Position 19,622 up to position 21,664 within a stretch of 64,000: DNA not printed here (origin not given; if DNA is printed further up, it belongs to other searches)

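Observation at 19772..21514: Single-polypeptide Memo-like + AMMECR1 fusion with a histone-H1-like lysine-rich N-terminal tail, no adjacent radical-SAM partner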

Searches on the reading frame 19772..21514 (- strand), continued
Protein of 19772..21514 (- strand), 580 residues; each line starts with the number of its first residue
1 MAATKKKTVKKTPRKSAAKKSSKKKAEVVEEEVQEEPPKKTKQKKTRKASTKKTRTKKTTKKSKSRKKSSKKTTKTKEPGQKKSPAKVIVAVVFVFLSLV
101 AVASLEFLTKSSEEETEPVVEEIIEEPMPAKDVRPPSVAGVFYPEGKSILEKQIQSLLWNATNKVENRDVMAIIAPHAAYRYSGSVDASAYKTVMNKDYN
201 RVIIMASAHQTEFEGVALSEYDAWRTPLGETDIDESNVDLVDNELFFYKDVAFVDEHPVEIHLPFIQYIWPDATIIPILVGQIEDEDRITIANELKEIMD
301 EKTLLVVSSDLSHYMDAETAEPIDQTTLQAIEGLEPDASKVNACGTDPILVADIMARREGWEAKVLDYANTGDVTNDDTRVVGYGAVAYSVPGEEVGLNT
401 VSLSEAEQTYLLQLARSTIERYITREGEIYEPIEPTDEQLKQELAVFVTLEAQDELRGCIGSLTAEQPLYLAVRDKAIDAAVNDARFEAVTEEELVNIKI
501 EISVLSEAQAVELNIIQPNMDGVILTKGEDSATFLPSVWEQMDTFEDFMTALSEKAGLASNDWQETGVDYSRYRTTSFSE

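Call 40: search_protein_families(library=ncbifam, proteins=[L019:8615-9892:+, L027:8629-9879:+, L014:8781-9968:-, L088:9037-10047:+, L050:12140-14392:-, L027:11382-13748:-], max_evalue=0.00001)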
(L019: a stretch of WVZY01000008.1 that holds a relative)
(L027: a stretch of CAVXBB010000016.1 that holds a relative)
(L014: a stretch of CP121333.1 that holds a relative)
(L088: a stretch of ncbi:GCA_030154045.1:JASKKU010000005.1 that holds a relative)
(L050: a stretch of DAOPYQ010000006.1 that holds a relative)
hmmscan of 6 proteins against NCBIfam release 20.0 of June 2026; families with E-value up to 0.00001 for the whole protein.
L019:8615-9892:+ (425 aa): 13 families
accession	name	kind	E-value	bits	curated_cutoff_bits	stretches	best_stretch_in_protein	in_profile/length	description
TIGR04337.1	AmmeMemoSam_rS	hypoth_equivalog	2.1e-106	355.7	220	1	101-425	8-334/349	AmmeMemoRadiSam system radical SAM enzyme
TIGR02493.1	PFLA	equivalog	7.1e-16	58.3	231.75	1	167-326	20-183/235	pyruvate formate-lyase-activating protein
TIGR02495.1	NrdG2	equivalog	7e-14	51.6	131.15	1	162-326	16-180/193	anaerobic ribonucleoside-triphosphate reductase activating protein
TIGR04041.1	activase_YjjW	hypoth_equivalog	1e-13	51.4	250.2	1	176-344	75-241/276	YjjW family glycine radical enzyme activase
NF048010.1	SfplDhtActHpsHDes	equivalog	2.3e-13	49.6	430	1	219-341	140-263/298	(2S)-3-sulfopropanediol dehydratase activating enzyme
TIGR02494.1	PFLE_PFLC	subfamily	2.9e-12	46.5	174.35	1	218-342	131-255/293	glycyl-radical enzyme activating protein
TIGR04003.1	rSAM_BssD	equivalog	6.1e-11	42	496.45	1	219-327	136-245/314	[benzylsuccinate synthase]-activating enzyme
NF043069.1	T4HPD_activ_SAM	equivalog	5.2e-09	35.9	425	1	215-327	128-240/299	trans-4-hydroxy-L-proline dehydratase activase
NF033717.2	HPDL_rSAM_activ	equivalog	1.2e-08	34.6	420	1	214-326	134-248/311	4-hydroxyphenylacetate decarboxylase activase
NF048008.1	SfplDhtActHpfHKleb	equivalog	1.2e-07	31.3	500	0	219-334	135-250/308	(2S)-3-sulfopropanediol dehydratase activating enzyme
TIGR04395.1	cutC_activ_rSAM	equivalog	1.1e-06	28.2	360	0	220-327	139-246/309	choline TMA-lyase-activating enzyme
NF008356.0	PRK11145.1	equivalog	1.9e-06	27.4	375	1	169-325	27-187/246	pyruvate formate lyase 1-activating protein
TIGR02666.1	moaA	equivalog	8.9e-06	24.9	284.05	0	169-326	17-180/336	GTP 3',8-cyclase MoaA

L027:8629-9879:+ (416 aa): 9 families
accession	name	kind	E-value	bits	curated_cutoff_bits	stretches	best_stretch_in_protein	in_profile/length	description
TIGR04337.1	AmmeMemoSam_rS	hypoth_equivalog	4.6e-114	380.9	220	1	84-415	1-334/349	AmmeMemoRadiSam system radical SAM enzyme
TIGR02493.1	PFLA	equivalog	3.1e-16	59.5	231.75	1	155-319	18-186/235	pyruvate formate-lyase-activating protein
TIGR04041.1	activase_YjjW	hypoth_equivalog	4.1e-14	52.7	250.2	1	212-356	120-263/276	YjjW family glycine radical enzyme activase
TIGR02494.1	PFLE_PFLC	subfamily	1.5e-11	44.1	174.35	1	209-332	132-255/293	glycyl-radical enzyme activating protein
TIGR02495.1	NrdG2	equivalog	2e-11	43.6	131.15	1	150-320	14-184/193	anaerobic ribonucleoside-triphosphate reductase activating protein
NF008356.0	PRK11145.1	equivalog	5.6e-09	35.6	375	1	155-318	23-190/246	pyruvate formate lyase 1-activating protein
TIGR04003.1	rSAM_BssD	equivalog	3.2e-08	33.1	496.45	1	202-317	129-245/314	[benzylsuccinate synthase]-activating enzyme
NF033717.2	HPDL_rSAM_activ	equivalog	2.3e-06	27.1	420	0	204-319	134-251/311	4-hydroxyphenylacetate decarboxylase activase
NF048010.1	SfplDhtActHpsHDes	equivalog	5e-06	25.5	430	0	209-324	140-256/298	(2S)-3-sulfopropanediol dehydratase activating enzyme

L014:8781-9968:- (395 aa): 9 families
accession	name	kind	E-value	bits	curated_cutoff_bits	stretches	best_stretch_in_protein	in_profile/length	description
TIGR04337.1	AmmeMemoSam_rS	hypoth_equivalog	1.1e-194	646.1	220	1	46-393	2-349/349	AmmeMemoRadiSam system radical SAM enzyme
TIGR02493.1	PFLA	equivalog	2.1e-13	50.2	231.75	1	120-278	22-183/235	pyruvate formate-lyase-activating protein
TIGR02494.1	PFLE_PFLC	subfamily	2.6e-11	43.3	174.35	1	169-294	131-255/293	glycyl-radical enzyme activating protein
TIGR04041.1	activase_YjjW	hypoth_equivalog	5.1e-11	42.5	250.2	1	176-296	123-241/276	YjjW family glycine radical enzyme activase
TIGR04003.1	rSAM_BssD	equivalog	4.3e-08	32.7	496.45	1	162-280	128-246/314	[benzylsuccinate synthase]-activating enzyme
TIGR02495.1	NrdG2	equivalog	1.2e-07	31.3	131.15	1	120-279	23-181/193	anaerobic ribonucleoside-triphosphate reductase activating protein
NF048010.1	SfplDhtActHpsHDes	equivalog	1.6e-07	30.4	430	1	168-288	138-258/298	(2S)-3-sulfopropanediol dehydratase activating enzyme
TIGR02666.1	moaA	equivalog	1.7e-06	27.3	284.05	1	120-277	17-179/336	GTP 3',8-cyclase MoaA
TIGR04395.1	cutC_activ_rSAM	equivalog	7.7e-06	25.4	360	0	170-278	138-245/309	choline TMA-lyase-activating enzyme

L088:9037-10047:+ (336 aa): 14 families
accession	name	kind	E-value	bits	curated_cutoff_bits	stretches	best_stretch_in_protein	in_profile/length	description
TIGR04337.1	AmmeMemoSam_rS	hypoth_equivalog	7.8e-117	390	220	1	12-335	7-332/349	AmmeMemoRadiSam system radical SAM enzyme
TIGR02493.1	PFLA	equivalog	1.2e-17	64.1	231.75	1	78-238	19-183/235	pyruvate formate-lyase-activating protein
TIGR04041.1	activase_YjjW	hypoth_equivalog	2e-15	57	250.2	1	110-255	94-240/276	YjjW family glycine radical enzyme activase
TIGR02495.1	NrdG2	equivalog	1.5e-12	47.2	131.15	1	71-242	13-184/193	anaerobic ribonucleoside-triphosphate reductase activating protein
NF008356.0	PRK11145.1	equivalog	7.4e-12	45.1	375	1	77-286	23-246/246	pyruvate formate lyase 1-activating protein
TIGR02494.1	PFLE_PFLC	subfamily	2e-09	37.2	174.35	1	131-254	132-255/293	glycyl-radical enzyme activating protein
NF033719.1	ind_deCO2_activ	equivalog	2e-09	37.2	425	1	128-284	135-300/302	indoleacetate decarboxylase activase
NF048010.1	SfplDhtActHpsHDes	equivalog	3.5e-09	35.9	430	1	131-241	140-252/298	(2S)-3-sulfopropanediol dehydratase activating enzyme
TIGR02666.1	moaA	equivalog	4.6e-08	32.4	284.05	1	81-242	17-184/336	GTP 3',8-cyclase MoaA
NF045574.1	sacti_mat_StsB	exception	1.3e-07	30.8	625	1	79-229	101-250/466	StsB family radical SAM/SPASM domain sactipeptide maturase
TIGR04395.1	cutC_activ_rSAM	equivalog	3.2e-07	29.9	360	0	131-240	138-247/309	choline TMA-lyase-activating enzyme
NF043069.1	T4HPD_activ_SAM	equivalog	3.6e-07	29.8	425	1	128-241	129-242/299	trans-4-hydroxy-L-proline dehydratase activase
NF001199.0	PRK00164.2-1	equivalog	3e-06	26.6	231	1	81-212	19-150/308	GTP 3',8-cyclase MoaA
TIGR02668.1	moaA_archaeal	equivalog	9.7e-06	24.8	325.25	0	81-240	17-175/303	GTP 3',8-cyclase MoaA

L050:12140-14392:- (750 aa): 6 families
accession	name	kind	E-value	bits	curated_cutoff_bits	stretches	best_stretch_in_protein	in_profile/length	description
NF002956.0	PRK03612.1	equivalog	4.1e-51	174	472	2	157-403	159-415/522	polyamine aminopropyltransferase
NF002010.0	PRK00811.1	equivalog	4.9e-29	101.5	260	1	270-438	58-221/287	polyamine aminopropyltransferase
TIGR00417.1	speE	equivalog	4.2e-24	85.3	249.55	1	272-404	54-185/271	spermidine synthase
NF002435.0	PRK01581.1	equivalog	1.6e-13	50.5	537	1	272-402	132-265/374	polyamine aminopropyltransferase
NF037959.1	MFS_SpdSyn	subfamily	7.3e-13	48.1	40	1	153-437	138-412/480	fused MFS/spermidine synthase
NF003380.0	PRK04457.1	equivalog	1.9e-07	30.4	304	1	285-406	64-181/265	polyamine aminopropyltransferase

L027:11382-13748:- (788 aa): 6 families
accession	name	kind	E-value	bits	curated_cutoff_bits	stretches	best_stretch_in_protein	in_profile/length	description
NF002956.0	PRK03612.1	equivalog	6.3e-54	183.2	472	2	39-422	35-419/522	polyamine aminopropyltransferase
NF002010.0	PRK00811.1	equivalog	2.5e-36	125.4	260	1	252-488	24-264/287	polyamine aminopropyltransferase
TIGR00417.1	speE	equivalog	9.6e-29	100.5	249.55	1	276-449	43-210/271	spermidine synthase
NF037959.1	MFS_SpdSyn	subfamily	2.6e-21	75.9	40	1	63-449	40-409/480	fused MFS/spermidine synthase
NF002435.0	PRK01581.1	equivalog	2.7e-21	76.1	537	1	254-425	100-273/374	polyamine aminopropyltransferase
NF003380.0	PRK04457.1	equivalog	2.1e-15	56.5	304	1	262-500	20-249/265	polyamine aminopropyltransferase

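Call 41: search_protein_families(library=pfam, proteins=[L050:12140-14392:-, L027:11382-13748:-, L055:6936-9110:+], max_evalue=0.001)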
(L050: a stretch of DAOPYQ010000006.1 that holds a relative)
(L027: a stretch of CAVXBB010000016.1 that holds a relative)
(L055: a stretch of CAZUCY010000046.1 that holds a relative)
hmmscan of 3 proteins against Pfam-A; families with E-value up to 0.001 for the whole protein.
L050:12140-14392:- (750 aa): 4 families
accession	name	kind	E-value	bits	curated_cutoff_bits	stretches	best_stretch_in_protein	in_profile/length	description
PF01564.23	Spermine_synth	-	3.8e-23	82.4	22.9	1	277-403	5-130/186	Spermine/spermidine synthase domain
PF13649.12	Methyltransf_25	-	0.00016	22.7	27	1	294-399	1-97/97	Methyltransferase domain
PF08242.18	Methyltransf_12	-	0.0004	21.5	30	1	297-400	3-97/98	Methyltransferase domain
PF08241.18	Methyltransf_11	-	0.00044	21.3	21.2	1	297-402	3-94/95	Methyltransferase domain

L027:11382-13748:- (788 aa): 1 family
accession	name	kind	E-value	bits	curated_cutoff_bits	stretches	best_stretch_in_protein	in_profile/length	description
PF01564.23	Spermine_synth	-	4.2e-26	92.1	22.9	1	292-422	6-134/186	Spermine/spermidine synthase domain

L055:6936-9110:+ (724 aa): 1 family
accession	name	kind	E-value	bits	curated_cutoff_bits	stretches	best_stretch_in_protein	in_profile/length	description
PF01564.23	Spermine_synth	-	1.4e-25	90.4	22.9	1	264-393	5-134/186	Spermine/spermidine synthase domain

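Call 44: list_cluster_members(proteins=[P0001, P0003, P0008])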
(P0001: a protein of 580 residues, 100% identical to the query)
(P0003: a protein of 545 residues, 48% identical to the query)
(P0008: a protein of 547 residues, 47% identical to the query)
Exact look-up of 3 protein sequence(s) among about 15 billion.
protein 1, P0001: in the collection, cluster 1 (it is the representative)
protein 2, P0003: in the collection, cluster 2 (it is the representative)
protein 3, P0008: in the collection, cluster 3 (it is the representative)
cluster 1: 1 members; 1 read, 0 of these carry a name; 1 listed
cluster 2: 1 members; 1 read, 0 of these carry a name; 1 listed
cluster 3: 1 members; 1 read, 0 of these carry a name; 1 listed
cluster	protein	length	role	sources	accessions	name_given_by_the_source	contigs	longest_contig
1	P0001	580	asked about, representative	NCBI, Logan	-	-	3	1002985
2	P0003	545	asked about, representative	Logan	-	-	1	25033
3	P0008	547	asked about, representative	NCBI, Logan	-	-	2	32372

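Call 45: predict_structure(alignment_id=A1)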
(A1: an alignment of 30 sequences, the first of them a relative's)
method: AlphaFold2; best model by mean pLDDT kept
length: 580 residues; sequences in the alignment: 30
mean_pLDDT: 85.5   pTM: 0.75
mean pLDDT of the five models: 85.5, 85.5, 85.4, 85.3, 84.6
residues with pLDDT >= 90: 420; 70-90: 48; 50-70: 31; < 50: 81
segments of 3 or more residues with pLDDT < 50: 1-28, 30-81
pLDDT, mean of each block of 10 residues (from residue 1): 39 43 43 43 41 43 43 43 58 83 73 53 66 95 97 96 91 98 97 96 97 97 98 95 96 93 98 98 97 97 98 96 97 89 94 98 97 95 98 75 95 98 96 96 97 94 95 98 96 96 96 91 97 93 93 97 95 96
secondary structure, 60 per line:
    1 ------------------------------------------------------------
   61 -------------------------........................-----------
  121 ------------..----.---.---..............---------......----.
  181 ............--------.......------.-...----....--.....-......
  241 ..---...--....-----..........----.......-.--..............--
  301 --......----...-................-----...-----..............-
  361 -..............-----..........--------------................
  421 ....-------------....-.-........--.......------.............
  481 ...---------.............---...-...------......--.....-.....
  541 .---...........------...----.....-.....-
elements in order: H86-109 H147-160 E170-175 H180-192 E201-207 E216-218 E223-226 E229-233 H235-242 E246-248 H251-254 H260-269 E274-280 H285-298 E303-308 E313-315 H317-332 H346-359 E362-370 H371-375 E381-390 H405-424 H438-441 E445-452 E455-461 H469-483 H493-497 E498-505 E509-511 E522-527 E530-534 H536-541 H545-555 E569-573 E575-579

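Call 49: fold_search(model_id=the predicted structure, library=pdb)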
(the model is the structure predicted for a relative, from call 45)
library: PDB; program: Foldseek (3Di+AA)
matches with E <= 10: 423; with E <= 0.001: 18
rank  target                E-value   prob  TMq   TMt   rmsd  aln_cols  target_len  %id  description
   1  7l5c_D                7.4e-23  1.00  0.41  0.79   3.1       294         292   29  Structure of copper bound MEMO1 (released 2022-01-19)
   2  7kq8_A                8.3e-23  1.00  0.41  0.79   2.6       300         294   28  Structure of iron bound MEMO1 (released 2021-11-17)
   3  3bcz_A                1.5e-22  1.00  0.42  0.80   2.3       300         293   28  Crystal structure of Memo (released 2007-11-27)
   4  3bcz_C                1.7e-22  1.00  0.41  0.80   2.4       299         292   29  Crystal structure of Memo (released 2007-11-27)
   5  7m8h_A                2.4e-22  1.00  0.41  0.80   2.5       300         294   28  Structure of Memo1 C244S metal binding site mutant at 1.75A (released 2022-04-06)
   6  1vaj                  2.5e-17  1.00  0.28  0.79   1.7       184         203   33  Crystal Structure of Uncharacterized Protein PH0010 From Pyrococcus horikoshii (released 2005-01-25)
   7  1zq7_A                6.2e-16  1.00  0.26  0.63   4.2       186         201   29  X-Ray Crystal Structure of Protein Q8PZK8 from Methanosarcina mazei. Northeast Structural Genomics Consortium Target M (released 2005-05-31)
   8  1zq7_B                5.2e-15  1.00  0.26  0.63   4.2       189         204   28  X-Ray Crystal Structure of Protein Q8PZK8 from Methanosarcina mazei. Northeast Structural Genomics Consortium Target M (released 2005-05-31)
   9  1wsc_A                1.0e-14  1.00  0.24  0.54   4.8       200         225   30  Crystal structure of ST0229, function unknown protein from Sulfolobus tokodaii (released 2005-11-08)
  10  1wsc_B                3.0e-13  1.00  0.24  0.56   5.1       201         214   29  Crystal structure of ST0229, function unknown protein from Sulfolobus tokodaii (released 2005-11-08)
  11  5hee_A                2.2e-08  1.00  0.29  0.57   5.8       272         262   14  Crystal structure of the TK2203 protein (released 2016-06-29)
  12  7txy_C                6.5e-07  1.00  0.29  0.55   5.7       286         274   12  Crystal structure of the 2-Aminophenol 1,6-dioxygenase from the ARO bacterial microcompartment of Micromonospora rosar (released 2023-02-15)
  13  7txy_A                8.6e-07  1.00  0.30  0.57   5.5       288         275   12  Crystal structure of the 2-Aminophenol 1,6-dioxygenase from the ARO bacterial microcompartment of Micromonospora rosar (released 2023-02-15)
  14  9j2l_B                9.1e-07  1.00  0.29  0.59   5.6       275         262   10  4,5-DOPA-extradiol-dioxygenase from Mirabilis jalapa (released 2025-08-13)
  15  7txy_D                6.4e-06  1.00  0.29  0.53   5.8       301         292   12  Crystal structure of the 2-Aminophenol 1,6-dioxygenase from the ARO bacterial microcompartment of Micromonospora rosar (released 2023-02-15)
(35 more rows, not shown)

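Call 53: find_encoding_contigs(protein=P0015, flank=10000, max_places=1)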
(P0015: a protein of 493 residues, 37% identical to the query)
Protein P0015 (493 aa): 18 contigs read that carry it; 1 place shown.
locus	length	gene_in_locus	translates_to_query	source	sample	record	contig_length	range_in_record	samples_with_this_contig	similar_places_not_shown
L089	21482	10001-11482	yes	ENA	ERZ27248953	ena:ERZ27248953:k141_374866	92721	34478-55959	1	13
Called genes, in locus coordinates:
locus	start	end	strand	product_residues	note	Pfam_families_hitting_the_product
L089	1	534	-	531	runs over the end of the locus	-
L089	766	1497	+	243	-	PF00535:Glycos_transf_2, PF10111:Glyco_tranf_2_2, PF13641:Glyco_tranf_2_3 (weak)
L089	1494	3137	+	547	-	-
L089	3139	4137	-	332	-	PF01380:SIS (faint), PF10432:bact-PGI_C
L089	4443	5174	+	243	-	PF20772:TACO1_YebC_N, PF01709:Transcrip_reg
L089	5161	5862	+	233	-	PF02075:RuvC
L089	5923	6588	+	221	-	-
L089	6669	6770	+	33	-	PF02075:RuvC (weak)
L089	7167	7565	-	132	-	PF09587:PGA_cap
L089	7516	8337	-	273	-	PF09587:PGA_cap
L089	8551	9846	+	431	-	PF05697:Trigger_N, PF00254:FKBP_C, PF05698:Trigger_C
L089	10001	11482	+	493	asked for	PF01875:Memo, PF01871:AMMECR1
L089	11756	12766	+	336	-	PF00814:TsaD, PF22521:HypF_C_2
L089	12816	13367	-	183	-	-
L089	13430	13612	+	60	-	-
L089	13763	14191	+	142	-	PF02367:TsaE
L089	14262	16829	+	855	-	PF00133:tRNA-synt_1, PF09334:tRNA-synt_1g, PF13603:tRNA-synt_1_2 (weak), PF09334:tRNA-synt_1g, PF08264:Anticodon_1, PF10458:Val_tRNA-synt_C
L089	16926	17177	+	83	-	PF01783:Ribosomal_L32p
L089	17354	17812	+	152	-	PF01029:NusB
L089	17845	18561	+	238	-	PF22935:RM44_endonuclase, PF14622:Ribonucleas_3_3, PF00636:Ribonuclease_3, PF00035:dsrm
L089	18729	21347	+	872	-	PF02463:SMC_N, PF13175:AAA_15, PF13476:AAA_23, PF13555:AAA_29 (weak), PF13304:AAA_21 (weak)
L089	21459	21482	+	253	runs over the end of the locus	-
